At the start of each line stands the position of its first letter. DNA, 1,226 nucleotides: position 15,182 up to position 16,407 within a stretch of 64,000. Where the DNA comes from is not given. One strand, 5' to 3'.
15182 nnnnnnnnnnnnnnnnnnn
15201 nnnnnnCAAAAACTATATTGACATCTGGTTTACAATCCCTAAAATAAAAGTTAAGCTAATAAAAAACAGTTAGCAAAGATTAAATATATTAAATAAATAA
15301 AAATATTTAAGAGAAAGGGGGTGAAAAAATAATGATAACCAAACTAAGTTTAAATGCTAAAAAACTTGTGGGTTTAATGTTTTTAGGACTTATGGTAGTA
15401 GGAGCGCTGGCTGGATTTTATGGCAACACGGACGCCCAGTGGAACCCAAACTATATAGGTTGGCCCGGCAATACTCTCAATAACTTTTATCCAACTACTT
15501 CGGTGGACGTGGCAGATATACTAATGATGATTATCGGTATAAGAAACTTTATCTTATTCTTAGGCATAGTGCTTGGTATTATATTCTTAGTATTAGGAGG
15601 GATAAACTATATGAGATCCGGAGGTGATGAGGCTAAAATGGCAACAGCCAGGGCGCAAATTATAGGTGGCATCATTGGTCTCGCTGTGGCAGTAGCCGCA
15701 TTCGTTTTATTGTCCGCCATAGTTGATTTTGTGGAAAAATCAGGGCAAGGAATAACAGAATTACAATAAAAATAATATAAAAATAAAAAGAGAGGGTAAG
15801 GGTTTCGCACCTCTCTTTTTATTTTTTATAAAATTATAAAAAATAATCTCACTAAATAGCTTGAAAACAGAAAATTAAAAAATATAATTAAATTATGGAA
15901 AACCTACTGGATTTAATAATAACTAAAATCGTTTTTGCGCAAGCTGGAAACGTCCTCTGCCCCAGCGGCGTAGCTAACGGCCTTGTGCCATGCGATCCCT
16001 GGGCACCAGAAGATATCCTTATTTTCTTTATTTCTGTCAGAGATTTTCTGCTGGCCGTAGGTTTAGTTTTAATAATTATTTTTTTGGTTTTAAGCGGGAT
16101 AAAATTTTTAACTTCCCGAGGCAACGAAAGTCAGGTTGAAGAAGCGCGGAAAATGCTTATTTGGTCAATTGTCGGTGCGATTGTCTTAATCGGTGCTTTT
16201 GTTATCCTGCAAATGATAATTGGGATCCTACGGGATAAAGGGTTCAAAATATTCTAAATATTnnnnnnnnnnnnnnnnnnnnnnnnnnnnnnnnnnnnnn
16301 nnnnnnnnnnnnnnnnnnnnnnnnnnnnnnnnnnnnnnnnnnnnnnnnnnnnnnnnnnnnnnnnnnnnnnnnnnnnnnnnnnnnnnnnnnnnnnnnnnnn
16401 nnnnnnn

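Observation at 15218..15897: One pilin paralog is its own transcription unit and the next is predicted leaderless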

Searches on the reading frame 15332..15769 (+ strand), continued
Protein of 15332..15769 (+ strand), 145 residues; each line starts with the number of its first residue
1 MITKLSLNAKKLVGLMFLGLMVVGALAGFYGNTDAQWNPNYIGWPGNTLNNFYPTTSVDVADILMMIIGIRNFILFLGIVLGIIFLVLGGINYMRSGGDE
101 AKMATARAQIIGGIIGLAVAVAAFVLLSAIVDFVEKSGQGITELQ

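Call 68: fold_search(model_id=the predicted structure, library=pdb)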
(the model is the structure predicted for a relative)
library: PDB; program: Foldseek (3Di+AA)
matches with E <= 10: 222; with E <= 0.001: 0
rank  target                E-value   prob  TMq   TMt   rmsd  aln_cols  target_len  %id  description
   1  6h2f_J                6.2e-01  0.93  0.37  0.18   5.5        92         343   12  Structure of the pre-pore AhlB of the tripartite alpha-pore forming toxin, AHL, from Aeromonas hydrophila. (released 2019-07-10)
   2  9qgy_G                7.4e-01  0.72  0.35  0.17   4.4        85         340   16  Structure of the YbjP lipoprotein bound to the MacAB-TolC tripartite efflux pump (released 2026-03-25)
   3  6h2f_D                7.8e-01  0.54  0.33  0.17   6.8       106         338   19  Structure of the pre-pore AhlB of the tripartite alpha-pore forming toxin, AHL, from Aeromonas hydrophila. (released 2019-07-10)
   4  6h2f_B                9.9e-01  0.85  0.37  0.18   5.5        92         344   12  Structure of the pre-pore AhlB of the tripartite alpha-pore forming toxin, AHL, from Aeromonas hydrophila. (released 2019-07-10)
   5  9a72_A                9.9e-01  0.60  0.44  0.25  17.3       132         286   13  Integrative model of YFMS-CHEW by crosslinking MS and deep learning (released 2024-09-18)
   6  6s1k_E                9.9e-01  0.38  0.29  0.35   4.9        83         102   14  E. coli Core Signaling Unit, carrying QQQQ receptor mutation (released 2020-01-22)
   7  7a0g_III              1.1e+00  0.30  0.27  0.16   7.4       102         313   20  Structure of the SmhB pore of the tripartite alpha-pore forming toxin, Smh, from Serratia marcescens. (released 2021-03-31)
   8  7a0g_HHH              1.1e+00  0.20  0.27  0.15  10.5       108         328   16  Structure of the SmhB pore of the tripartite alpha-pore forming toxin, Smh, from Serratia marcescens. (released 2021-03-31)
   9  7a0g_EEE              1.2e+00  0.96  0.42  0.20   3.0        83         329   13  Structure of the SmhB pore of the tripartite alpha-pore forming toxin, Smh, from Serratia marcescens. (released 2021-03-31)
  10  8px9_B                1.2e+00  0.51  0.39  0.12   7.8       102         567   16  Structure of the antibacterial peptide ABC transporter McjD, solved at wavelength 2.75 A (released 2023-10-25)
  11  7a0g_FFF              1.2e+00  0.30  0.27  0.16   7.3       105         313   19  Structure of the SmhB pore of the tripartite alpha-pore forming toxin, Smh, from Serratia marcescens. (released 2021-03-31)
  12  7p3r_A                1.2e+00  0.41  0.30  0.16   5.3        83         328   14  Helical structure of the toxin MakA from Vibrio cholera (released 2022-02-23)
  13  5da9_A                1.3e+00  0.93  0.45  0.16   2.6        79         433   16  ATP-gamma-S bound Rad50 from Chaetomium thermophilum in complex with the Rad50-binding domain of Mre11 (released 2016-03-02)
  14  6grj_I                1.4e+00  0.87  0.42  0.21   4.8        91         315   11  Structure of the AhlB pore of the tripartite alpha-pore forming toxin, AHL, from Aeromonas hydrophila. (released 2019-07-03)
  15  6h2f_F                1.4e+00  0.54  0.35  0.18   6.5        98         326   11  Structure of the pre-pore AhlB of the tripartite alpha-pore forming toxin, AHL, from Aeromonas hydrophila. (released 2019-07-10)
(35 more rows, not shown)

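Call 78: list_cluster_members(proteins=[P0001, P0042, P0044])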
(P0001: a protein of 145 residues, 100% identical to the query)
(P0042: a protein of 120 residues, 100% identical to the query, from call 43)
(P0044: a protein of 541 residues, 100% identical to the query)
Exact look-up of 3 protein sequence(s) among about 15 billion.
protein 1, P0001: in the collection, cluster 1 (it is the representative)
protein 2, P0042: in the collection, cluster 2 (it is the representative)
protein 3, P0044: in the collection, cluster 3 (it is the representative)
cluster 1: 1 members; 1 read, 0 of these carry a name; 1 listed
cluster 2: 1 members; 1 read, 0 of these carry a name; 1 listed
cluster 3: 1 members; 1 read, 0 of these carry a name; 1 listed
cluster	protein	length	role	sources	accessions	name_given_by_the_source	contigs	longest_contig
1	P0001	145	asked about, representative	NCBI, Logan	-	-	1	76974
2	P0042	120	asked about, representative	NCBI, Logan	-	-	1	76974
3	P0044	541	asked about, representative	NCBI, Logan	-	-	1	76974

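Call 83: find_encoding_contigs(protein=P0037, flank=5000, max_places=1)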
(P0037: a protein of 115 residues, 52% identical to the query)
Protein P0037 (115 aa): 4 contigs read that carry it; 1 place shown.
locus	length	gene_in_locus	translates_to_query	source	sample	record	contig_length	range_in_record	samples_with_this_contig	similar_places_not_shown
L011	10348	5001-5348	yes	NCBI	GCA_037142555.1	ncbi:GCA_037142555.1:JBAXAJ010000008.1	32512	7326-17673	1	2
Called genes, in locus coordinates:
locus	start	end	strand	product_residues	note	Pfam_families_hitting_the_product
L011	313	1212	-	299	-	PF08443:RimK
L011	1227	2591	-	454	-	PF14397:ATPgrasp_ST, PF02655:ATP-grasp_3 (faint), PF08443:RimK (faint), PF14398:ATPgrasp_YheCD (faint)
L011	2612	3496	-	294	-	PF14402:7TM_transglut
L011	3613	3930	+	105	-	PF18895:T4SS_pilin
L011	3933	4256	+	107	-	PF18895:T4SS_pilin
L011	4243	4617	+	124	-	PF18895:T4SS_pilin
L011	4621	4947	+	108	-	PF18895:T4SS_pilin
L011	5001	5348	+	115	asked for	PF18895:T4SS_pilin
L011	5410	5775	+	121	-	PF18895:T4SS_pilin (weak)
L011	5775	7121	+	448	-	PF02557:VanY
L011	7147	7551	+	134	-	-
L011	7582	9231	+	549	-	-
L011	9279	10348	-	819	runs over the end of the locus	-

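Call 84: find_encoding_contigs(protein=P0032, flank=5000, max_places=1)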
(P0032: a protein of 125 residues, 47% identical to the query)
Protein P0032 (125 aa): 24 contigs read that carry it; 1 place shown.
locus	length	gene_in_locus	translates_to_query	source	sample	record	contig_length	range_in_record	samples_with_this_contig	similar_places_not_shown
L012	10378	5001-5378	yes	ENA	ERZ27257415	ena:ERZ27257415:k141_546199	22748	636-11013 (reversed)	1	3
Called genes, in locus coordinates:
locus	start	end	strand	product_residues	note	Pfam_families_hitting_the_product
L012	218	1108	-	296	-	PF08443:RimK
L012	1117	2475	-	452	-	PF14397:ATPgrasp_ST, PF02655:ATP-grasp_3 (faint), PF08443:RimK (faint), PF14398:ATPgrasp_YheCD (faint), PF05618:RimB-like (faint)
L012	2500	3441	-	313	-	PF14402:7TM_transglut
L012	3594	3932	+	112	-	PF18895:T4SS_pilin (weak)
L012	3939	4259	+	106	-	PF18895:T4SS_pilin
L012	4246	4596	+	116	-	PF18895:T4SS_pilin (weak)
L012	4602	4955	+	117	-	PF18895:T4SS_pilin (weak)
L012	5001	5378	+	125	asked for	PF18895:T4SS_pilin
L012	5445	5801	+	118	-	PF18895:T4SS_pilin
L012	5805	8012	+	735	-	PF02557:VanY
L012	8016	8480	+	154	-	-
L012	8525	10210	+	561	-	-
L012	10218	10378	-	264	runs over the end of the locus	?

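Call 85: find_encoding_contigs(protein=P0020, flank=5000, max_places=1)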
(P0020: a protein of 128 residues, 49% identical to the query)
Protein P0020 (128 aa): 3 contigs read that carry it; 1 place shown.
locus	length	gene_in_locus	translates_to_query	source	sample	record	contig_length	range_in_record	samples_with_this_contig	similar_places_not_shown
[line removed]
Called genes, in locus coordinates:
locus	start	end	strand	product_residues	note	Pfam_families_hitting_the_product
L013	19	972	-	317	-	PF08443:RimK, PF02955:GSH-S_ATP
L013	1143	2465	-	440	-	PF14397:ATPgrasp_ST, PF02655:ATP-grasp_3 (faint), PF08443:RimK (faint), PF14398:ATPgrasp_YheCD (faint), PF05618:RimB-like (faint)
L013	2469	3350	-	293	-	PF14402:7TM_transglut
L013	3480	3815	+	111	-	PF18895:T4SS_pilin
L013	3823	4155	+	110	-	PF18895:T4SS_pilin (weak)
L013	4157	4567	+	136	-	PF18895:T4SS_pilin (faint)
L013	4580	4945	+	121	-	PF18895:T4SS_pilin (weak)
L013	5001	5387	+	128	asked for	PF18895:T4SS_pilin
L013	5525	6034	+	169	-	PF18895:T4SS_pilin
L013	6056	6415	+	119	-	PF18895:T4SS_pilin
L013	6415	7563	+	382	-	-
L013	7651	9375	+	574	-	-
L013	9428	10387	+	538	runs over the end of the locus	PF13441:Gly-zipper_YMGG (weak)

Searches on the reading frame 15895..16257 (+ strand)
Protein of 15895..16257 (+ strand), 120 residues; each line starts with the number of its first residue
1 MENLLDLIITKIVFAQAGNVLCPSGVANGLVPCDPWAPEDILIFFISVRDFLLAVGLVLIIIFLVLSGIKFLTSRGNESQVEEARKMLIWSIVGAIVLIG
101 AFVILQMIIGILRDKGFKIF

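Call 4: search_protein_families(library=pfam, proteins=[window:15895-16257:+], max_evalue=0.1)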
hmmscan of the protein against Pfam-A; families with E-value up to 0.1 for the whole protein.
window:15895-16257:+ (120 aa): 4 families
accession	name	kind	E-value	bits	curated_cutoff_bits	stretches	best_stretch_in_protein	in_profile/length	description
PF18895.5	T4SS_pilin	-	3.4e-08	33.9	26.6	1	48-107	12-70/71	Type IV secretion system pilin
PF04956.18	TrbC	-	0.024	15.3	27.9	1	47-108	43-98/98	TrbC/VIRB2 pilin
PF16926.10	HisKA_4TM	-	0.058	13.7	22.6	1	51-115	32-93/130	Archaeal 4TM region of histidine kinase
PF19747.4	DUF6234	-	0.076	13.9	27.5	0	52-105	9-70/129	Family of unknown function (DUF6234)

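Call 43: find_homologous_proteins(query=window:15895-16257:+, max_evalue=1e-8)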
Query window:15895-16257:+ (120 aa): 2 proteins with E <= 1e-8 among 32 candidates.
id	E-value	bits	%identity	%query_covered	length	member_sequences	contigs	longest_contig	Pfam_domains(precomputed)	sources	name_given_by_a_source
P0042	6.6e-68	244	100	100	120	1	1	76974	PF18895.6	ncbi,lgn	-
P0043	3.0e-49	184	73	100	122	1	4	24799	PF18895.6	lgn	-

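Call 56: search_solved_structures(query=A2, max_evalue=10)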
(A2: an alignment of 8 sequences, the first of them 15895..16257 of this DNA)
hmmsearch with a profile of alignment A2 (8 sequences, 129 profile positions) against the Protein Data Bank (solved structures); distinct sequences matched with E-value up to 10: 0.
